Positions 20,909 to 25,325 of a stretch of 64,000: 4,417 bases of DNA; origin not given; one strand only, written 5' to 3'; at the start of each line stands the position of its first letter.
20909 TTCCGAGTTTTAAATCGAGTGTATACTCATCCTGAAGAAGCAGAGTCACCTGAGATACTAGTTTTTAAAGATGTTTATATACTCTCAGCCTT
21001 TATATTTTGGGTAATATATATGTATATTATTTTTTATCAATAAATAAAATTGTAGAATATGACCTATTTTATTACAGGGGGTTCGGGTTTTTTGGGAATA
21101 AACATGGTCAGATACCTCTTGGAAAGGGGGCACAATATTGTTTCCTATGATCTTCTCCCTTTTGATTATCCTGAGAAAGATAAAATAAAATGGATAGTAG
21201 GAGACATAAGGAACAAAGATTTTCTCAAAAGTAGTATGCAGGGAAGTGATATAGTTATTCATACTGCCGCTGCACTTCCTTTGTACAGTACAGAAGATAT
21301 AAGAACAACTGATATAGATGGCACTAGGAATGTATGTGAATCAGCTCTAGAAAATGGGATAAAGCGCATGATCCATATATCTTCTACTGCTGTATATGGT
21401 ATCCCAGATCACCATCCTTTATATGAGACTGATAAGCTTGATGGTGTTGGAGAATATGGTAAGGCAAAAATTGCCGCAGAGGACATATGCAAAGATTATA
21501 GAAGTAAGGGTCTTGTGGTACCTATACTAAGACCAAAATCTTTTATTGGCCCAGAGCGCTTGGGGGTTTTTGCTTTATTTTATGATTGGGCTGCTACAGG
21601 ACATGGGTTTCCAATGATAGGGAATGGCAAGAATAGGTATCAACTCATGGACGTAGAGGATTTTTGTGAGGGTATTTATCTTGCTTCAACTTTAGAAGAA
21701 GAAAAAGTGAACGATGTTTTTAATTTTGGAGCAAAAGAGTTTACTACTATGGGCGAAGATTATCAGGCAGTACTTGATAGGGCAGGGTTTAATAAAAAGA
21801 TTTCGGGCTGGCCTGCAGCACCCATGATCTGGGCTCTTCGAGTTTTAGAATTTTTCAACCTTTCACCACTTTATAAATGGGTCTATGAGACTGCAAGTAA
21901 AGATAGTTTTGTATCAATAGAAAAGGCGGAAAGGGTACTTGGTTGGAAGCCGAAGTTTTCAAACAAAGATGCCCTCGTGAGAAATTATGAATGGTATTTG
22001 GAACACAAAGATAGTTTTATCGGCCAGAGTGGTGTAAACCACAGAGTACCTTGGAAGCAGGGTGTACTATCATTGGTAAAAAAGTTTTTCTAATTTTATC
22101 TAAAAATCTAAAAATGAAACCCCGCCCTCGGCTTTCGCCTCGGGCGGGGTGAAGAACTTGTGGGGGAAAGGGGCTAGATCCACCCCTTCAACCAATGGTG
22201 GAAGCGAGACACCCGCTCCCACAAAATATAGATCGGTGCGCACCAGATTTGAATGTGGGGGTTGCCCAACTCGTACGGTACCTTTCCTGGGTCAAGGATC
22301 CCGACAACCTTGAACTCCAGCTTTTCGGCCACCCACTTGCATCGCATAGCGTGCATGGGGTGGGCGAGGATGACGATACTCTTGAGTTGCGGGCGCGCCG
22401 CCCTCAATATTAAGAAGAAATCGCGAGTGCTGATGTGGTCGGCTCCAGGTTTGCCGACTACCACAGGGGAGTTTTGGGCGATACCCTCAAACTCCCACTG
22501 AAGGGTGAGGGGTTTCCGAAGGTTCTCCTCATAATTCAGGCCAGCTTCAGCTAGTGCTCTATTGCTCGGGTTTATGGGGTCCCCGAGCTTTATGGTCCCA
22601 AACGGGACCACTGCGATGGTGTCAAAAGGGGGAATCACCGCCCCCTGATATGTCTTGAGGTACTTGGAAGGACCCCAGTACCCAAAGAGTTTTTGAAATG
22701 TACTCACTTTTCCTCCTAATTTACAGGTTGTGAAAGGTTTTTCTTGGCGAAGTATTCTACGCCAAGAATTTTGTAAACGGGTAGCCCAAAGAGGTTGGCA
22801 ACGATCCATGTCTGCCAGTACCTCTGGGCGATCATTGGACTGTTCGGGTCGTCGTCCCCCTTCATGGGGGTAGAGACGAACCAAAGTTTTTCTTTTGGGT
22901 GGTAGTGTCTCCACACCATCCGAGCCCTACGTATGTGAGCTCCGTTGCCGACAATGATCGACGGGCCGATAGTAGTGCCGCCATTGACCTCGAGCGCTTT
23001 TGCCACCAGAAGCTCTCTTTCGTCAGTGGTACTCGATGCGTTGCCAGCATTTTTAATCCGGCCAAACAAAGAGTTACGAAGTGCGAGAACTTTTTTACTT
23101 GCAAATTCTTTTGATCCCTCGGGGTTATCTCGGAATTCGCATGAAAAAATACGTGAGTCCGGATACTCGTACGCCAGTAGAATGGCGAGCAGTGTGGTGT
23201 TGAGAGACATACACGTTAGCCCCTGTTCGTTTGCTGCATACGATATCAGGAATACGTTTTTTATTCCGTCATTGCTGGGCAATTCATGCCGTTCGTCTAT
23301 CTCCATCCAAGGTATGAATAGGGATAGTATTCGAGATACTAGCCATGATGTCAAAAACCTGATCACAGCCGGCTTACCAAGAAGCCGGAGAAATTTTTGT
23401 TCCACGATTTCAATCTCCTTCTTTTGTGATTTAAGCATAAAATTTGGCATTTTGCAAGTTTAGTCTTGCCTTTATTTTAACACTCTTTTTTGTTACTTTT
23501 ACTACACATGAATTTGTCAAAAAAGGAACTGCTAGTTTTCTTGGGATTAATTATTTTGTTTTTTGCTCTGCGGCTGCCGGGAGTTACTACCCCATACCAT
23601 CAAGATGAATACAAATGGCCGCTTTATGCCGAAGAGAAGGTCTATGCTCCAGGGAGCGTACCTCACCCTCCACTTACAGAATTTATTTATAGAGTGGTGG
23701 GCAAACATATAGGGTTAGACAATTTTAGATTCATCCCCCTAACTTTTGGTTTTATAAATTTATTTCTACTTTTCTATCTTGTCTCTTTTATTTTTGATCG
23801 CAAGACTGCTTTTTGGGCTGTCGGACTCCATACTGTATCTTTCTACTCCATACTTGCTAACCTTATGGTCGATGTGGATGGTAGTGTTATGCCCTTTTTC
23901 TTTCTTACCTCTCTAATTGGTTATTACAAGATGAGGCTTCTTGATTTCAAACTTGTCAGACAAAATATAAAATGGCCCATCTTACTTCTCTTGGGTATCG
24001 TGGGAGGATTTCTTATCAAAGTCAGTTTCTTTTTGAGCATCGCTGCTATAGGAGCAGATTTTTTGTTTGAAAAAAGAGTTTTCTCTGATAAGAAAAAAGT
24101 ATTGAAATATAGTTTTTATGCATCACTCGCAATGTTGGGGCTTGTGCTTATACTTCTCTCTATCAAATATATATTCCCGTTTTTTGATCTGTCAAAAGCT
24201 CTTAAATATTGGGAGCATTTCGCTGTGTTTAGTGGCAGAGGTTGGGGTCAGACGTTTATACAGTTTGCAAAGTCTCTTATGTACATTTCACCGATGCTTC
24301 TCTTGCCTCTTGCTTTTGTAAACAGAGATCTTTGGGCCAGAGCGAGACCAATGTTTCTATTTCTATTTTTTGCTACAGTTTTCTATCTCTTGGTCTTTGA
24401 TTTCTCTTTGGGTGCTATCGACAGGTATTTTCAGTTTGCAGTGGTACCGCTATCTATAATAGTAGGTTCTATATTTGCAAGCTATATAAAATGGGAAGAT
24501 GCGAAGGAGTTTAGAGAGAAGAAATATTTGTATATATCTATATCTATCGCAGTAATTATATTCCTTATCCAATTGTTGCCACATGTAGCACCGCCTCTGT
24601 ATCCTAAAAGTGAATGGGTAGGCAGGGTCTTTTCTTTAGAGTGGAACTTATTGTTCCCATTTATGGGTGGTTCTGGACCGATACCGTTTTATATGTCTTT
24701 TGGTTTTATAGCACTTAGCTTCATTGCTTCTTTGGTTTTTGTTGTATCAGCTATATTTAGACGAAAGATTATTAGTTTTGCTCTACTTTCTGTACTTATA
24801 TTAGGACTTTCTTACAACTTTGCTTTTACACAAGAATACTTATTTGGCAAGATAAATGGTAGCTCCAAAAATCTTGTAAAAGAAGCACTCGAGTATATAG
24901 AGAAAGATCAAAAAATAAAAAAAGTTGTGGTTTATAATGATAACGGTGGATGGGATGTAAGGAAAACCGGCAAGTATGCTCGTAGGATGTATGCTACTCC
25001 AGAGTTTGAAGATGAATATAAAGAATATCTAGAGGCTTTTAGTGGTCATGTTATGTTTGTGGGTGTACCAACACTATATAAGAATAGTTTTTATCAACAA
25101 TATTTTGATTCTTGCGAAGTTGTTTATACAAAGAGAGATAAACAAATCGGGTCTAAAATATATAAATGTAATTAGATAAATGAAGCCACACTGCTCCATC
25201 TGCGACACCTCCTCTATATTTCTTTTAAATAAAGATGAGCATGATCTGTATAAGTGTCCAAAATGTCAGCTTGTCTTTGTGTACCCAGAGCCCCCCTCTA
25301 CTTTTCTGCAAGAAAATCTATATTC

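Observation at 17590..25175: Candidate lipid-linked pentose/hexose donor pathway: GT2+GT-C fusion, HAD-phosphatase+UbiA fusion, SDR epimerase and ArnT/PMT-like GT-C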

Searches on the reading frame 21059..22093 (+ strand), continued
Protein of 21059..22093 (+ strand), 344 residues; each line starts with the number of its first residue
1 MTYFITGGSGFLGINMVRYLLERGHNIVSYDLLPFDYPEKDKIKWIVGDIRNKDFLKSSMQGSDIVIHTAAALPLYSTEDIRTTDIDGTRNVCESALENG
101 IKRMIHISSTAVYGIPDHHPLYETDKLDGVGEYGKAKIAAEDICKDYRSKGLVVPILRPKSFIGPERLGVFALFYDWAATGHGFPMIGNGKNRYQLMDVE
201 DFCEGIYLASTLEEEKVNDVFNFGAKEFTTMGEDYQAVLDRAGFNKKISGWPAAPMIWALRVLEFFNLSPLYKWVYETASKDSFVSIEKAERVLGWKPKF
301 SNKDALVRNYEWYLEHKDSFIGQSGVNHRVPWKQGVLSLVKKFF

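Call 94: search_protein_families(library=ncbifam, proteins=[L081:15495-16937:-], max_evalue=0.001)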
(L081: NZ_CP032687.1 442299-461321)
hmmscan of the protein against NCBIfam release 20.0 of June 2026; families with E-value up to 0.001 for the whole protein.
L081:15495-16937:- (480 aa): 20 families
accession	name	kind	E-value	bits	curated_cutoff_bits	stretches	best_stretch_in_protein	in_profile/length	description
NF006088.0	PRK08238.1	equivalog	4.8e-183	609.2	351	1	5-479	6-479/482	UbiA family prenyltransferase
NF008978.0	PRK12324.1-4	equivalog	7.2e-42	143.5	207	1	181-479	22-318/322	decaprenyl-phosphate phosphoribosyltransferase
NF008977.0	PRK12324.1-2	equivalog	1.1e-41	143.2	234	1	194-472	5-279/297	decaprenyl-phosphate phosphoribosyltransferase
NF008976.0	PRK12324.1-1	equivalog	3.7e-36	125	474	1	191-378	18-209/306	decaprenyl-phosphate phosphoribosyltransferase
NF009523.0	PRK12884.1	equivalog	8.2e-13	48.2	269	1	217-357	28-167/279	prenyltransferase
TIGR01474.1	ubiA_proteo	equivalog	7.6e-09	35.5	275.45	1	205-354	15-170/282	4-hydroxybenzoate octaprenyltransferase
NF005742.0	PRK07566.1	equivalog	2.6e-08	33.3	313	1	231-330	71-171/315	chlorophyll synthase ChlG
NF009521.0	PRK12882.1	equivalog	1.3e-07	31.1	296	1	223-337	36-148/280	geranylgeranylglycerol-phosphate geranylgeranyltransferase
NF009513.0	PRK12872.1-3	equivalog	5.8e-07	29.3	288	1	227-406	54-227/293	prenyltransferase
TIGR01476.1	chlor_syn_BchG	subfamily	1.1e-06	28.3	212.3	1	231-329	43-143/283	(bacterio)chlorophyll synthase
NF009512.0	PRK12872.1-1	equivalog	6.1e-06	26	278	1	227-339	40-155/303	geranylgeranylglycerol-phosphate geranylgeranyltransferase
NF045897.1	SCO3242_trans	equivalog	8.4e-06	25.6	260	1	226-318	31-122/287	SCO3242 family prenyltransferase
TIGR01488.1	HAD-SF-IB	subfamily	9.3e-06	25.7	45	1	14-109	3-110/177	HAD-IB family phosphatase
TIGR01473.1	cyoE_ctaB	equivalog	1.6e-05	24.8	210.3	1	225-338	34-149/281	heme o synthase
NF009525.0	PRK12887.1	equivalog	2e-05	24.1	226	1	233-333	59-159/310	homogentisate phytyltransferase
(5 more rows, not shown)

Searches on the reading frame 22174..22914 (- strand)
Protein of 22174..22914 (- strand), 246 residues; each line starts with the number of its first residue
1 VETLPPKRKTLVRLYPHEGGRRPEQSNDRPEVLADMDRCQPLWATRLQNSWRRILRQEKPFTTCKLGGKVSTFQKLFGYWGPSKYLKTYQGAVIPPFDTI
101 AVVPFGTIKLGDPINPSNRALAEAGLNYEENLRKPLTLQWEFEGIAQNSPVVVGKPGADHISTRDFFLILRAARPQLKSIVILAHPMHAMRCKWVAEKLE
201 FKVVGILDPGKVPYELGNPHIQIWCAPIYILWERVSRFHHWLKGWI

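Call 9: search_protein_families(library=pfam, proteins=[window:22174-22914:-], max_evalue=0.001)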
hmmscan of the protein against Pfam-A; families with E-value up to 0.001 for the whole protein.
window:22174-22914:- (246 aa): 0 families

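Call 11: search_protein_families(library=ncbifam, proteins=[window:22174-22914:-], max_evalue=0.01)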
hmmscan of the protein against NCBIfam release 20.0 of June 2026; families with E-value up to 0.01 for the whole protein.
window:22174-22914:- (246 aa): 0 families

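Call 71: search_protein_families(library=pfam, proteins=[window:22174-22914:-], max_evalue=10)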
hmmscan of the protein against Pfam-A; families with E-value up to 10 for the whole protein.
window:22174-22914:- (246 aa): 0 families

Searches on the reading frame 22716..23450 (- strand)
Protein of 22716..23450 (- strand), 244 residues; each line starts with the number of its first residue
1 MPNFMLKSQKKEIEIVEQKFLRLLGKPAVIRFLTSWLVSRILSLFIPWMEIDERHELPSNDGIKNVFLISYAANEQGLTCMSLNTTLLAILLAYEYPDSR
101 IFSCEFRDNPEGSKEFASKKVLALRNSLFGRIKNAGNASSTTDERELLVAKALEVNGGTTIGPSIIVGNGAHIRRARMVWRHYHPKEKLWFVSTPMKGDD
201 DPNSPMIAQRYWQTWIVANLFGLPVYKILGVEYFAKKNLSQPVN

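Call 9: search_protein_families(library=pfam, proteins=[window:22716-23450:-], max_evalue=0.001)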
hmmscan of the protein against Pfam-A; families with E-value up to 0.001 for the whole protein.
window:22716-23450:- (244 aa): 0 families

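Call 11: search_protein_families(library=ncbifam, proteins=[window:22716-23450:-], max_evalue=0.01)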
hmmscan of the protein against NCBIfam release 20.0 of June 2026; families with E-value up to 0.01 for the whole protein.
window:22716-23450:- (244 aa): 0 families

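Call 71: search_protein_families(library=pfam, proteins=[window:22716-23450:-], max_evalue=10)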
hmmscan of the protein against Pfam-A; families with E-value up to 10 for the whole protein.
window:22716-23450:- (244 aa): 1 family
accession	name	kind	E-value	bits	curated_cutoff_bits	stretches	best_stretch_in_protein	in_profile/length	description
PF02698.23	DUF218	-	0.16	12.3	27.6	1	137-199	64-110/133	DUF218 domain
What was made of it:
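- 22174..23450 (-): Inserted pair of minus-strand ORFs (22716-23450, 244 aa; 22174-22914, 246 aa as listed). A Shine-Dalgarno-like site precedes a GTG near 22708, which is the more likely start of the second ORF. The pair is not part of the pathway and interrupts the SDR-GT-C junction seen in relatives. The only family hit is a weak DUF218 match (E 0.16, call 71).
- Tried and rejected: Its only family hit is a weak DUF218 match (E 0.16, call 71).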

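Call 73: search_solved_structures(query=window:22716-23450:-, max_evalue=10)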
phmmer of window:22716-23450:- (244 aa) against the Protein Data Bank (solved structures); distinct sequences matched with E-value up to 10: 12.
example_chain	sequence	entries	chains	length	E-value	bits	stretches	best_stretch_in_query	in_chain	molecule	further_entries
1av6_A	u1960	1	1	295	0.63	12.7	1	42-81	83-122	Cap-specific mRNA (nucleoside-2'-O-)-methyltransferase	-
1jte_A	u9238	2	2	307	0.63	12.6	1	42-81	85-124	VP39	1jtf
1eqa_A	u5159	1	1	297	0.63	12.6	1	42-81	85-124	VP39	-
1b42_A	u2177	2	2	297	0.64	12.6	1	42-81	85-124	VP39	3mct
1bky_A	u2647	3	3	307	0.64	12.6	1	42-81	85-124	VP39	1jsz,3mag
1eam_A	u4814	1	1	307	0.64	12.6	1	42-81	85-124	PROTEIN (VP39)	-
8b07_A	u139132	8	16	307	0.64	12.6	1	42-81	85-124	Cap-specific mRNA (nucleoside-2'-O-)-methyltransferase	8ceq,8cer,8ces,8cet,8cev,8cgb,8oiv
4dcg_A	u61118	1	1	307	0.65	12.6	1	42-81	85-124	VP39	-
1p39_A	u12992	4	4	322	0.69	12.5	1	42-81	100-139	VP39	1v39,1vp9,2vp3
2ga9_A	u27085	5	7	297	0.7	12.5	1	42-81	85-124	Cap-specific mRNA (nucleoside-2'-O-)-methyltransferase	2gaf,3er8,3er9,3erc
1vp3_A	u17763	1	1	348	0.76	12.4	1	42-81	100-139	VP39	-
1vpt_A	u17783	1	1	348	0.83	12.3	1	42-81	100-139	VP39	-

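Call 92: search_dna_similar(query=window:22716-23450:-, collection=plasmids, mode=protein, max_evalue=0.001, max_rows=8)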
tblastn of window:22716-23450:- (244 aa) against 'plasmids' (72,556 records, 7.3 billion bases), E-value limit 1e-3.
No match.
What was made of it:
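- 22174..23450 (-): No plasmid hit (call 92).
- Tried and rejected: It has no meaningful PDB hit (call 73) and no plasmid hit (call 92).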

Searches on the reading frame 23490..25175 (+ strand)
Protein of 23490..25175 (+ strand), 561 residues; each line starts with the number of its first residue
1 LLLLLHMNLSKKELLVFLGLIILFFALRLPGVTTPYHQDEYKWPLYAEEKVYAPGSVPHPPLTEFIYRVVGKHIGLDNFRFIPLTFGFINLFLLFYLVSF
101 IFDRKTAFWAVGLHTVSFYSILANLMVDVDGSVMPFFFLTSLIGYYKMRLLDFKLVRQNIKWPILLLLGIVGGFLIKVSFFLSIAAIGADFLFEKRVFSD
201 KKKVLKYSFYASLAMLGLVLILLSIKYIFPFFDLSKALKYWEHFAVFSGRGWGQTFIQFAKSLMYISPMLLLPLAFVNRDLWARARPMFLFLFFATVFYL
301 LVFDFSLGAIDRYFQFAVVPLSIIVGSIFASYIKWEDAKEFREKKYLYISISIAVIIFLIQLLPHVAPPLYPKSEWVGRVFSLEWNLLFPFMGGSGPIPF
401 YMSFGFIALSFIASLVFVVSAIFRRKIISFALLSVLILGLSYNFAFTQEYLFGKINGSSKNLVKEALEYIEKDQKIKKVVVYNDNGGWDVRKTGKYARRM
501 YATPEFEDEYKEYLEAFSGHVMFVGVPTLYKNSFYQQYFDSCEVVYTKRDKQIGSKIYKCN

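Call 3: search_protein_families(library=pfam, proteins=[window:23490-25175:+], max_evalue=0.01)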
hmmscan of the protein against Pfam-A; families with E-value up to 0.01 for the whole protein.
window:23490-25175:+ (561 aa): 1 family
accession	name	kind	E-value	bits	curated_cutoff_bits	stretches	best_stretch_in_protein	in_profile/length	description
PF13231.12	PMT_2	-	2.1e-05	25.3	26.1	1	59-210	2-149/160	Dolichyl-phosphate-mannose-protein mannosyltransferase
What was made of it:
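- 23490..25175 (+): Free GT-C glycosyltransferase of the PMT_2/ArnT type (probable start ATG 23508). It is predicted to use the GT2-made polyprenyl-P-hexose, or alternatively the pentofuranose donor. PMT_2 at 25.3 bits in the window (call 3).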

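Call 11: search_protein_families(library=ncbifam, proteins=[window:23490-25175:+], max_evalue=0.01)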
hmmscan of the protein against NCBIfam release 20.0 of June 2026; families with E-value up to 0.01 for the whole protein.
window:23490-25175:+ (561 aa): 0 families

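Call 17: search_solved_structures(query=window:23490-25175:+, max_evalue=1)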
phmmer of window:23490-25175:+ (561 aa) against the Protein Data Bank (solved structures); distinct sequences matched with E-value up to 1: 2.
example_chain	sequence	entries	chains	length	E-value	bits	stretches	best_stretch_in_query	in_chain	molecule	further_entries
5a40_A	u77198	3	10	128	0.017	17.3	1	125-222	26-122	PUTATIVE FLUORIDE ION TRANSPORTER CRCB | Fluoride ion transporter CrcB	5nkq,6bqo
7adk_B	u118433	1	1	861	0.79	11.8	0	464-550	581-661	Lipoprotein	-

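Call 59: search_solved_structures(query=A3, max_evalue=1)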
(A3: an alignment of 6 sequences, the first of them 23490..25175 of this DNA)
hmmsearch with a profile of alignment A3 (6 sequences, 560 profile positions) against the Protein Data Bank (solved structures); distinct sequences matched with E-value up to 1: 0.
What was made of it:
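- Tried and rejected: I looked for a solved relative of the free GT-C. Neither the single sequence nor a 6-sequence profile gave a meaningful PDB sequence hit (calls 17, 59).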

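Call 84: search_protein_families(library=pfam, alignment_id=A3, max_evalue=0.01)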
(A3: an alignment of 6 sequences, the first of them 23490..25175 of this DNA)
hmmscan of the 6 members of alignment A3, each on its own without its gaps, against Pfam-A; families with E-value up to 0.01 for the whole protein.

A. member 1, window:23490-25175:+ (561 aa): 1 family
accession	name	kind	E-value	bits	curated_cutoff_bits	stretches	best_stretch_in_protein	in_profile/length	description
PF13231.12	PMT_2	-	2.1e-05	25.3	26.1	1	59-210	2-149/160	Dolichyl-phosphate-mannose-protein mannosyltransferase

B. families by the number of members that match (of 6 scanned): 2 families
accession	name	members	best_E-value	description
PF13231.12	PMT_2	5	3e-11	Dolichyl-phosphate-mannose-protein mannosyltransferase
PF07695.17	7TMR-DISM_7TM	1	0.0062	7TM diverse intracellular signalling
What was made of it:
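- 23490..25175 (+): Five of six orthologues match PMT_2, best E 3e-11 (call 84).
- Checked: PMT_2 scores 25.3 bits against a cut-off of 26.1 in the window (call 3), but 5 of 6 orthologues match, best E 3e-11 (call 84).
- Tried and rejected: Its GT-C assignment rests on PMT_2 matches in the orthologues (call 84).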
